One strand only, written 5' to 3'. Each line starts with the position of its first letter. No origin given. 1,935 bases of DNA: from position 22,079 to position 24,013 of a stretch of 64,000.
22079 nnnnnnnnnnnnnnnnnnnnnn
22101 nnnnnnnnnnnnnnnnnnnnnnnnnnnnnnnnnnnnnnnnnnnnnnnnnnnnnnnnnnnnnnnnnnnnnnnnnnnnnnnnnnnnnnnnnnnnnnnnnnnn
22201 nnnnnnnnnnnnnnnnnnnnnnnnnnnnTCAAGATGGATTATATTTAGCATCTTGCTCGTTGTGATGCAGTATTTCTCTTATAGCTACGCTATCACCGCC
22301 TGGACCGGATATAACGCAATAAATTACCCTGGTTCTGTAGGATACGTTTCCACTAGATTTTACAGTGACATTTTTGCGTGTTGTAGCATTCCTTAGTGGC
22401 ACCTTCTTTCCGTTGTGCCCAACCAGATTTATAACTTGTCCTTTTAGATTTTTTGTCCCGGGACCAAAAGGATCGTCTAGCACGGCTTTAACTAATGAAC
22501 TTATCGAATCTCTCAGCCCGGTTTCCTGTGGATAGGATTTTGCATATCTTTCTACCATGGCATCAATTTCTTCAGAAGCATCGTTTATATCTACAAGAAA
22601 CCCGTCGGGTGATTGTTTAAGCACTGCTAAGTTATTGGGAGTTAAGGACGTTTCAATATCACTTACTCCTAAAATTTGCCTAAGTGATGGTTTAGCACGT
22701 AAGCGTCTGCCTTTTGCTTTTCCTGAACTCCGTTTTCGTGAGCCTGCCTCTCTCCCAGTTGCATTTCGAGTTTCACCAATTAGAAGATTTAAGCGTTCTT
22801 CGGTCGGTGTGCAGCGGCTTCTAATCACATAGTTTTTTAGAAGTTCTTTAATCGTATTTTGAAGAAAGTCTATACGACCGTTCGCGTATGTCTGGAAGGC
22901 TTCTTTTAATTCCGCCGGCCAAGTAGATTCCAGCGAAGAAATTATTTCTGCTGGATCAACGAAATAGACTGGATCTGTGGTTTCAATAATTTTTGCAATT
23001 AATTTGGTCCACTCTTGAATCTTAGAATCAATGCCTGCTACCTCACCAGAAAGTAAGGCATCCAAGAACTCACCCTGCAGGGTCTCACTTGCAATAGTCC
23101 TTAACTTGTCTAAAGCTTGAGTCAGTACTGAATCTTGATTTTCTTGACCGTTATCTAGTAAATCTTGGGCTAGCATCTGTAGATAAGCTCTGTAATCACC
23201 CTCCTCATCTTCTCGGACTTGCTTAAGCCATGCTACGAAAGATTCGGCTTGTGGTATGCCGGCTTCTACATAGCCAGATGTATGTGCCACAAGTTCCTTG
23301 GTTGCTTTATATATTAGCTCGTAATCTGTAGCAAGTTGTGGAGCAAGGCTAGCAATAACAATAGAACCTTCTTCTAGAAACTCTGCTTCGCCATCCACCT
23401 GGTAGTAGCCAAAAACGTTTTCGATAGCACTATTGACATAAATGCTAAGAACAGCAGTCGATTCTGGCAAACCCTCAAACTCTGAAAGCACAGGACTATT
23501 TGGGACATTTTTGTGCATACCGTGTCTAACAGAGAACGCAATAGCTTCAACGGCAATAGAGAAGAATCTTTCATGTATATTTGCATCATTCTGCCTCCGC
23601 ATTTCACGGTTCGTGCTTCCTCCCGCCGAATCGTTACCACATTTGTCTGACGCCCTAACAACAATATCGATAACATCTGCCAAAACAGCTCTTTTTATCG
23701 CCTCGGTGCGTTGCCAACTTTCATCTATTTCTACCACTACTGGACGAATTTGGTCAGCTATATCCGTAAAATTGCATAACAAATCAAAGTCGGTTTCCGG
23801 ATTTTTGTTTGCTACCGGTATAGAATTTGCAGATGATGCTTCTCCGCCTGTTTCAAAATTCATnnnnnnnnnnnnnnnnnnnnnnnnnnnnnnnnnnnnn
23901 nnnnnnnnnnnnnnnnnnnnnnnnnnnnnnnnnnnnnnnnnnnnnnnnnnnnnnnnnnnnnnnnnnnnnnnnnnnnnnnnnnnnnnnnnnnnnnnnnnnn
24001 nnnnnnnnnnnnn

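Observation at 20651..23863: Orphan 544-aa protein with RelE/ParE-like C-terminus and a displaced paralogous fragment 1.86 kb downstream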

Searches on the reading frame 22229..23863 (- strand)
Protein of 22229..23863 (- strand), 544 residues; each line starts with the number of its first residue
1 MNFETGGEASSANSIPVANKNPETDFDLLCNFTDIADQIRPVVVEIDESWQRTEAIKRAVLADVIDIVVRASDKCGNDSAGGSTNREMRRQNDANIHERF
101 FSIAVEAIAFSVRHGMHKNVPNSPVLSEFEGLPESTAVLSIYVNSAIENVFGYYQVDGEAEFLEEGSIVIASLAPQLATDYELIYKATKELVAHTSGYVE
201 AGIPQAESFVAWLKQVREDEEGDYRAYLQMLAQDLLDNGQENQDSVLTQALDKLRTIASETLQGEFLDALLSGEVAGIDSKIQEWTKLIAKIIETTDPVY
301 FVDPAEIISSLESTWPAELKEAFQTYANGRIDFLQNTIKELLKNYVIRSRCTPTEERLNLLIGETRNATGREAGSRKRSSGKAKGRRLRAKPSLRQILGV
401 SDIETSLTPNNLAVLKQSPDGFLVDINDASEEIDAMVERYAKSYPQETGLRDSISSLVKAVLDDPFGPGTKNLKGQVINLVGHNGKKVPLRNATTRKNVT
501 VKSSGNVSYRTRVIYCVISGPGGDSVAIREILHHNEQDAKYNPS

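Call 6: search_protein_families(library=pfam, proteins=[window:22229-23863:-], max_evalue=0.1)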
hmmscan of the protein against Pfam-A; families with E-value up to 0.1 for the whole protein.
window:22229-23863:- (544 aa): 0 families

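Call 7: search_solved_structures(query=window:22229-23863:-, max_evalue=10, show_alignments=2)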
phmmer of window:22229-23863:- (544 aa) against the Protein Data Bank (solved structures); distinct sequences matched with E-value up to 10: 2.
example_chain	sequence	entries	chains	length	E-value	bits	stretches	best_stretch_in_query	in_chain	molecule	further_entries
9bh5_Cf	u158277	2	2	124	0.15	13.9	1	496-536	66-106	Large ribosomal subunit protein eL33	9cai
4adz_A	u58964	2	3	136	1.2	10.9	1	212-295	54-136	CSOR | COPPER SENSITIVE OPERON REPRESSOR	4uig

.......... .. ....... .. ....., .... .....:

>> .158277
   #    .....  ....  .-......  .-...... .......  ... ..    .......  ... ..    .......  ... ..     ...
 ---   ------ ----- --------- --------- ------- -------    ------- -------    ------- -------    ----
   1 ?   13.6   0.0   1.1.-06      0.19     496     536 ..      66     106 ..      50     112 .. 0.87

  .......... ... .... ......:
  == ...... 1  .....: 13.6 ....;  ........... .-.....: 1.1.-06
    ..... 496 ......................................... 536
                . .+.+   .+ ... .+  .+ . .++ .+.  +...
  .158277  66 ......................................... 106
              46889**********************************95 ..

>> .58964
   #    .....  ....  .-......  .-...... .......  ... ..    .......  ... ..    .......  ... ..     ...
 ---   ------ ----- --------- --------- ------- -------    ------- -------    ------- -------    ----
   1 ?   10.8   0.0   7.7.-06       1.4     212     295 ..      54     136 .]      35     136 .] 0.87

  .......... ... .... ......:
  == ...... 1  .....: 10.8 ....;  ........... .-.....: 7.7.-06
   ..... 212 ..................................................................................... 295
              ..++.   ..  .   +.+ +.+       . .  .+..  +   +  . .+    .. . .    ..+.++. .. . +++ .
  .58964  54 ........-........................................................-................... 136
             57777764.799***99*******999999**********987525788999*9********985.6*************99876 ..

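Call 8: find_homologous_proteins(query=window:22229-23863:-, max_evalue=0.001)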
Query window:22229-23863:- (544 aa): 1 proteins with E <= 0.001 among 8000 candidates.
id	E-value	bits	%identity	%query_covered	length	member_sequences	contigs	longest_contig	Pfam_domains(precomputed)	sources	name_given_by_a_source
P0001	0.0e+0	1203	100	100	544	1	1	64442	-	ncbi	-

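Call 11: find_encoding_contigs(protein=P0001, flank=10000)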
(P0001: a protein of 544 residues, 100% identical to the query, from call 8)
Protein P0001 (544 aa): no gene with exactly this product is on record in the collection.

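Call 12: search_protein_families(library=ncbifam, proteins=[window:22229-23863:-], max_evalue=0.1)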
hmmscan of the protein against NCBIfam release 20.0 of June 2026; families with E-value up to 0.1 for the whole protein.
window:22229-23863:- (544 aa): 0 families

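Call 13: search_protein_families(library=padloc, proteins=[window:22229-23863:-], max_evalue=0.1)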
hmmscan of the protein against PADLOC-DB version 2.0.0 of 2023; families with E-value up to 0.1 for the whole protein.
window:22229-23863:- (544 aa): 0 families

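Call 14: search_protein_families(library=phrogs, proteins=[window:22229-23863:-], max_evalue=0.1)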
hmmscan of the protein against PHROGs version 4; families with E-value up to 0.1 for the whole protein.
window:22229-23863:- (544 aa): 1 family
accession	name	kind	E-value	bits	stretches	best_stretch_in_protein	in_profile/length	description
phrog_17668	-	unknown function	0.014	16.4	1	20-76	60-118/155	-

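Call 17: search_protein_representatives(protein=window:22229-23863:-)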
Query: 544 residues. Proteins with E-value up to 0.001 (for the whole library): 32; up to 1e-10: 4; up to 1e-30: 4. The best 32 are listed.
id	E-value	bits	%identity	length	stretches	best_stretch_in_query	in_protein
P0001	0.0e+00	1203.2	100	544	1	1-544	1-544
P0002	4.6e-67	243.3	32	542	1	28-543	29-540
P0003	2.2e-64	234.5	32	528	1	30-543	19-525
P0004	5.4e-44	167.2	32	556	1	178-541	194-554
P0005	1.0e-09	54.2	25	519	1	177-538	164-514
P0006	1.7e-09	53.4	24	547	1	187-535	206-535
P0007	4.9e-09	51.9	22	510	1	185-542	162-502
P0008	5.9e-09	51.6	24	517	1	147-537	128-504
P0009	1.2e-07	47.3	24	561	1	309-538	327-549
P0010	1.4e-07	47.1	24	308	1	228-537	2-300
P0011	1.0e-06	44.3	27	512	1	306-539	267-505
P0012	2.2e-06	43.2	35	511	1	412-538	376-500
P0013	2.6e-06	42.9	26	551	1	199-475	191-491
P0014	3.4e-06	42.5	27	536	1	188-533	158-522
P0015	5.8e-06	41.8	23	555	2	223-531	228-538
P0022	3.8e-05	39.1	30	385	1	403-541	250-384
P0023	7.2e-05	38.2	24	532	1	174-539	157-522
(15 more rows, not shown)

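Call 18: predict_structure(protein=window:22229-23863:-)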
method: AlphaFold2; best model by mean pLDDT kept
length: 544 residues; sequences in the alignment: 1
mean_pLDDT: 37.4   pTM: 0.22
mean pLDDT of the five models: 37.4, 32.3, 31.5, 30.8, 29.5
residues with pLDDT >= 90: 0; 70-90: 0; 50-70: 42; < 50: 502
segments of 3 or more residues with pLDDT < 50: 1-185, 187-191, 194-210, 219-259, 275-277, 289-308, 326-544
pLDDT, mean of each block of 10 residues (from residue 1): 26 26 33 40 38 37 44 43 40 41 40 33 33 32 37 34 38 37 47 46 42 51 41 34 36 45 50 52 51 41 44 54 48 46 32 30 31 38 34 31 26 24 32 40 38 42 37 30 28 29 28 33 34 30 25
secondary structure, 60 per line:
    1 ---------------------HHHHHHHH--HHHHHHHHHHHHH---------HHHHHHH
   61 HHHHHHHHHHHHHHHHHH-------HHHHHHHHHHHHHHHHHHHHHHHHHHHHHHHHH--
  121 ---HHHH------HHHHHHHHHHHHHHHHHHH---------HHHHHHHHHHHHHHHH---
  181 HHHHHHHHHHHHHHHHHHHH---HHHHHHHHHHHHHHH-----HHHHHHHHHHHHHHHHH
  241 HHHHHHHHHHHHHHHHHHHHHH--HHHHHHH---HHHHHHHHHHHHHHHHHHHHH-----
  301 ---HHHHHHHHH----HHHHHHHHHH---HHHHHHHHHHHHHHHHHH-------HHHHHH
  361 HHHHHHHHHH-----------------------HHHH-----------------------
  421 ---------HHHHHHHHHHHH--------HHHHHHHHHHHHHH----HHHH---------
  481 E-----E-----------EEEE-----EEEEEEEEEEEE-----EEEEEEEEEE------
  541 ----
elements in order: H22-29 H32-44 H54-78 H86-118 H124-127 H134-152 H162-177 H181-200 H204-218 H224-262 H265-271 H275-295 H304-312 H317-326 H330-347 H355-370 H394-397 H430-441 H450-463 H468-471 E499-502 E508-519 E525-534

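Call 20: search_protein_families(library=pfam, alignment_id=A2, max_evalue=0.1)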
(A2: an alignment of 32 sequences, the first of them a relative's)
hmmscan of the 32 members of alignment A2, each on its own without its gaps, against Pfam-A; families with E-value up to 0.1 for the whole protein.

A. member 1, P0001 (544 aa): 0 families

B. families by the number of members that match (of 32 scanned): 13 families
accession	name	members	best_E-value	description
PF05667.16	CCDC22_CC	1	0.0038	CCDC22 protein coiled-coil region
PF08910.15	Aida_N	1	0.0069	Aida N-terminus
PF08784.17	RPA_C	1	0.026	Replication protein A C terminal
PF23731.1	ARM_ECM29_C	1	0.039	ECM29, C-terminal ARM-like repeats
PF18814.6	PBECR5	1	0.04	phage-Barnase-EndoU-ColicinE5/D-RelE like nuclease5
PF03342.19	Rhabdo_M1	1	0.043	Rhabdovirus M1 matrix protein (M1 polymerase-associated protein)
PF23528.1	Microp_apicomplexa_15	1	0.056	Apicomplexa microprotein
PF05388.16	Carbpep_Y_N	1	0.057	Carboxypeptidase Y pro-peptide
PF18731.6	HEPN_Swt1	1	0.068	Swt1-like HEPN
PF12390.13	Se-cys_synth_N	1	0.071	Selenocysteine synthase N terminal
PF09602.15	PhaP_Bmeg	1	0.08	Polyhydroxyalkanoic acid inclusion protein (PhaP_Bmeg)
PF07765.17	KIP1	1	0.083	KIP1-like protein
PF24852.1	DUF7726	1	0.087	Domain of unknown function (DUF7726)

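Call 21: search_solved_structures(query=A2, max_evalue=10, show_alignments=3)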
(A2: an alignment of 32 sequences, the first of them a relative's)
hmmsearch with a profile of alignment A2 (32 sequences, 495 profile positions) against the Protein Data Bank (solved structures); distinct sequences matched with E-value up to 10: 16.
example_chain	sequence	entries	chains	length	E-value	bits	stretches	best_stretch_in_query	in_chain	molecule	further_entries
7bqq_A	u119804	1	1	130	3.5e-05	26.4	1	73-184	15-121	Gogy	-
6z0c_A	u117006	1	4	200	0.0024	20.4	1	46-183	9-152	Maquette-3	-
8g8i_A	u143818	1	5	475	0.0056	19.1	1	158-249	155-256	C3HR3_9r_shift4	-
8tnm_A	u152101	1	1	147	0.016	17.6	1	276-361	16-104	UNC_079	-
3jbn_L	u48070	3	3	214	0.033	16.6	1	322-376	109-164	40S ribosomal protein eS8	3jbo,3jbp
3j7a_L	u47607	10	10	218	0.034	16.5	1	322-376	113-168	40S ribosomal protein eS8 | 40S ribosomal protein S8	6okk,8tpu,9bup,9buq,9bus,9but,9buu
8oyy_A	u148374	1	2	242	0.1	15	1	173-254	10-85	De novo designed soluble GPCR-like protein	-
8xji_L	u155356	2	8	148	0.16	14.3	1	148-213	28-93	Calmodulin-1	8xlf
6jii_C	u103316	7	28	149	0.16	14.3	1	148-213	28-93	Calmodulin-1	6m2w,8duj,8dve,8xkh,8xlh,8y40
6ui4_B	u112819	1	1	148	0.17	14.2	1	168-241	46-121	Calmodulin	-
2n6a_A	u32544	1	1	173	0.39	13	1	159-212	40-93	human calmodulin/connexin-36 peptide hybrid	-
8eoz_B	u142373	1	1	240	0.74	12.1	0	160-238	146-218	C3HR3_4r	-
4adz_A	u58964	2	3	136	0.81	12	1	45-136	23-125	CSOR | COPPER SENSITIVE OPERON REPRESSOR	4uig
8b6q_A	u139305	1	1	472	1.5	11.2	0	160-212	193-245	Haloalkane dehalogenase,Calmodulin-1,Haloalkane dehalogenase,Calmodulin-1,M13 peptide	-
6fie_B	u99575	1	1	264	2.3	10.5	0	220-255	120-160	Calbindin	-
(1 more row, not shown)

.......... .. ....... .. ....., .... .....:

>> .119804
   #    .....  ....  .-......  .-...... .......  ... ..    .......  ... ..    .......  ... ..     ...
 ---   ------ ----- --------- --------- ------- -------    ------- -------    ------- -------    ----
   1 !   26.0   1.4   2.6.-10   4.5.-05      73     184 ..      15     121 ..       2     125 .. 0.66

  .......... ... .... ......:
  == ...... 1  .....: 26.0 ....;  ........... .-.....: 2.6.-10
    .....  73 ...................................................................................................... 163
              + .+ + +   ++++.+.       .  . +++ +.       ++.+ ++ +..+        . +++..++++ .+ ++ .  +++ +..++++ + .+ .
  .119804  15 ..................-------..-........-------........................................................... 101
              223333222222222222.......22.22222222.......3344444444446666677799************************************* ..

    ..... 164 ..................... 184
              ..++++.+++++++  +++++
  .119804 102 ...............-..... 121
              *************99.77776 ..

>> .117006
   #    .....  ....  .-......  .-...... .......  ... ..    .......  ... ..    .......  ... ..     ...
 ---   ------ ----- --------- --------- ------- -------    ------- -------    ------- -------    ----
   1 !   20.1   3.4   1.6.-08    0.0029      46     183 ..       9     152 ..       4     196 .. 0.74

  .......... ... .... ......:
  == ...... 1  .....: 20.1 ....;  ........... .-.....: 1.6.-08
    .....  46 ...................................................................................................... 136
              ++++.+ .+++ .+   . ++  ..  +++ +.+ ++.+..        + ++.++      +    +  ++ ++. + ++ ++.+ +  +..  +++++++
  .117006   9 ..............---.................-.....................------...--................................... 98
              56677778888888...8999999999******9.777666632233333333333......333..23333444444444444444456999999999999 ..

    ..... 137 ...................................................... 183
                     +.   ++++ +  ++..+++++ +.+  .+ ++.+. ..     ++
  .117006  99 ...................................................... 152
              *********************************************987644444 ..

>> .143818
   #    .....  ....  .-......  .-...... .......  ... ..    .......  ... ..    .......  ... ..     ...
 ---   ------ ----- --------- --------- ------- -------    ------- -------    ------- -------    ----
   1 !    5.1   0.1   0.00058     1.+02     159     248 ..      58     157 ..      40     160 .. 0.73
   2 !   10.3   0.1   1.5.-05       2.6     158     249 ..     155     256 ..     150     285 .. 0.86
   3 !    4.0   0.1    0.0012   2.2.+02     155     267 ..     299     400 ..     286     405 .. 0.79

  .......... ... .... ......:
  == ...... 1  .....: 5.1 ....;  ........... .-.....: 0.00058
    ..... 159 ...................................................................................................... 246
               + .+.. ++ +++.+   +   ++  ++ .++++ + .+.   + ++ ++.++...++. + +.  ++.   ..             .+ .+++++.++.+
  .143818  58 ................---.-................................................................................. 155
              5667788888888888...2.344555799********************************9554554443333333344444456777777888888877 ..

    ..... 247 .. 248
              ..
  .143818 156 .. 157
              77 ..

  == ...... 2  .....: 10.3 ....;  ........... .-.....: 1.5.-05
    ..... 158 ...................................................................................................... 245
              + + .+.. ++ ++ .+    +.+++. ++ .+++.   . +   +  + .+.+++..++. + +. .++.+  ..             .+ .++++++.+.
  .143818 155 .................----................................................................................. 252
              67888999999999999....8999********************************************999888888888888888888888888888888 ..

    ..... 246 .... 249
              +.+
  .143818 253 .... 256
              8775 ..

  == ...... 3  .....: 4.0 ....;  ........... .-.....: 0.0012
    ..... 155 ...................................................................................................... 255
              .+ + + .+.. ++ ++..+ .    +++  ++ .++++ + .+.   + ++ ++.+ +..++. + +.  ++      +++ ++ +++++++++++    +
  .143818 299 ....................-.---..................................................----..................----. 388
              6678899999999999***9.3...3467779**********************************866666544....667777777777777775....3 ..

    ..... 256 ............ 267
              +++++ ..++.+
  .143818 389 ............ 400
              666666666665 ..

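Call 22: find_homologous_proteins(query=A2, max_evalue=0.001)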
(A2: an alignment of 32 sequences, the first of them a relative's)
Query A2 (32 sequences) (544 aa, profile of the alignment): 1 proteins with E <= 0.001 among 8000 candidates.
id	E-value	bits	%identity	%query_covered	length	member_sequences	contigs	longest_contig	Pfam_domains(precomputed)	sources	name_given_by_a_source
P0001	1.2e-129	452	100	100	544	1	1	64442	-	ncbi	-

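Call 25: find_related_loci(query=A3, collection=genome_contigs, flank=10000)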
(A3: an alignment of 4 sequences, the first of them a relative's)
Query A3 (544 aa) in genome_contigs; peptide patterns used: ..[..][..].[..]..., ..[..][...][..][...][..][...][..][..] (x = any residue, [..] = any of these).
77 stretches matched a pattern; 3 encode a relative of the query (tblastn E <= 1e-3); 3 distinct loci.
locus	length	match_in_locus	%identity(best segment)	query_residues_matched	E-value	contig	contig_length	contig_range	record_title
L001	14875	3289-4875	31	14-544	6e-69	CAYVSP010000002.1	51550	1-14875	MAG TPA_asm: uncultured Candidatus Saccharibacteria bacterium isolate SRP200132_co1_486 genome assembly, contig: NODE_10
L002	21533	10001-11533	32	28-542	2e-67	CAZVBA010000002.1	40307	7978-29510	MAG TPA_asm: uncultured Candidatus Saccharibacteria bacterium isolate SRP200132_co1_559 genome assembly, contig: NODE_16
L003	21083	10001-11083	31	178-541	3e-47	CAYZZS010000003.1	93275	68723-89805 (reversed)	MAG TPA_asm: uncultured Candidatus Saccharibacteria bacterium isolate SRP144015_co1_48 genome assembly, contig: NODE_123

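Call 28: search_protein_families(library=pfam, proteins=[L002:5548-8217:+, L002:4460-5488:+, L002:8220-8780:+, L002:8777-9313:+, L002:9310-9876:+, L002:11597-12061:+, L002:12058-12933:-, L002:17060-17980:+, L002:18644-19585:+, L002:645-1769:+], max_evalue=0.01)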
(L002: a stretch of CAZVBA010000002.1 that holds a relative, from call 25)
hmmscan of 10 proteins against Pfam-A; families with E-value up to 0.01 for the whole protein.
L002:5548-8217:+ (889 aa): 4 families
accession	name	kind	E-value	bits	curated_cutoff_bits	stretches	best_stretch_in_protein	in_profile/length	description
PF00476.26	DNA_pol_A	-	3.5e-143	477.6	34.3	1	514-888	2-381/381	DNA polymerase family A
PF02739.22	5_3_exonuc_N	-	2.1e-49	167.8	34.3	1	11-179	1-164/164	5'-3' exonuclease, N-terminal resolvase-like domain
PF01367.25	5_3_exonuc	-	2e-31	108.8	40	1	180-273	1-95/97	5'-3' exonuclease, C-terminal SAM fold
PF22619.2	DNA_polI_exo1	-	0.0028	17.9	27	0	359-440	20-98/140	DNA polymerase I, ribonuclease H-like domain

L002:4460-5488:+ (342 aa): 0 families

L002:8220-8780:+ (186 aa): 0 families

L002:8777-9313:+ (178 aa): 1 family
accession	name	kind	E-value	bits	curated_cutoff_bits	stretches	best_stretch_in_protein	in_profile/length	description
PF00300.27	His_Phos_1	-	4.9e-30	105.1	21.7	1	5-159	2-164/194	Histidine phosphatase superfamily (branch 1)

L002:9310-9876:+ (188 aa): 1 family
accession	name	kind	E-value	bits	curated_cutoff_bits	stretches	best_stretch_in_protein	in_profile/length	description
PF00293.34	NUDIX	-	9e-24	84.4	21.1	1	38-160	4-123/134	NUDIX domain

L002:11597-12061:+ (154 aa): 0 families

L002:12058-12933:- (291 aa): 1 family
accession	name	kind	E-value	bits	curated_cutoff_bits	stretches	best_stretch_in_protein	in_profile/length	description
PF00809.28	Pterin_bind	-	2e-53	182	25.5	1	32-281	1-244/244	Pterin binding enzyme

L002:17060-17980:+ (306 aa): 4 families
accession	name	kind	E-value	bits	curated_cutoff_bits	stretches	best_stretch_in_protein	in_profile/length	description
PF01149.29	Fapy_DNA_glyco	-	6.5e-29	101.4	25.5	1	14-143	1-116/117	Formamidopyrimidine-DNA glycosylase N-terminal domain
PF06831.19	H2TH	-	6.3e-27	93.8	34.7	1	161-249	1-88/93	Formamidopyrimidine-DNA glycosylase H2TH domain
PF06827.20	zf-FPG_IleRS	-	8.5e-06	25.9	21.3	1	274-303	1-29/30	Zinc finger found in FPG and IleRS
PF05833.16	NFACT_N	-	0.00029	20.2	31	1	164-241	169-242/456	NFACT N-terminal and middle domains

L002:18644-19585:+ (313 aa): 3 families
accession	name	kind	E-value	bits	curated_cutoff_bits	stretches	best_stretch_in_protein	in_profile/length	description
PF21694.2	DNA_pol3_delta_C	-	1.8e-23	83.2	27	1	194-310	2-120/121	DNA polymerase III delta subunit, C-terminal domain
PF06144.19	DNA_pol3_delta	-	2.5e-11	44.1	21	1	14-123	5-123/124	DNA polymerase III, delta subunit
PF12169.13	DNA_pol3_gamma3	-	0.0051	17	24.4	1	193-248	15-70/143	DNA polymerase III subunits gamma and tau domain III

L002:645-1769:+ (374 aa): 5 families
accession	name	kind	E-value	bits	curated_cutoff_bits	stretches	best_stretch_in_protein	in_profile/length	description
PF04542.20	Sigma70_r2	-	2.8e-25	88.4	24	1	141-210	2-71/71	Sigma-70 region 2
PF04539.22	Sigma70_r3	-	6.7e-23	81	25.3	1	219-296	1-77/78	Sigma-70 region 3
PF04545.22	Sigma70_r4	-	4.5e-18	64.9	24.1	1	310-362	2-50/50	Sigma-70, region 4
PF00140.25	Sigma70_r1_2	-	2.3e-15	56.7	22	1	102-134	1-33/34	Sigma-70 factor, region 1.2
PF03979.19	Sigma70_r1_1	-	6e-05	23.4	22.5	1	25-87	6-70/81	Sigma-70 factor, region 1.1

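Call 40: find_related_loci(query=A3, collection=metagenome_contigs, flank=10000)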
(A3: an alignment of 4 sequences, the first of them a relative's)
Query A3 (544 aa) in metagenome_contigs; peptide patterns used: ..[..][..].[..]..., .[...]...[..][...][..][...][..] (x = any residue, [..] = any of these).
271 stretches matched a pattern, but none encodes a relative of the query by tblastn (E <= 1e-3).
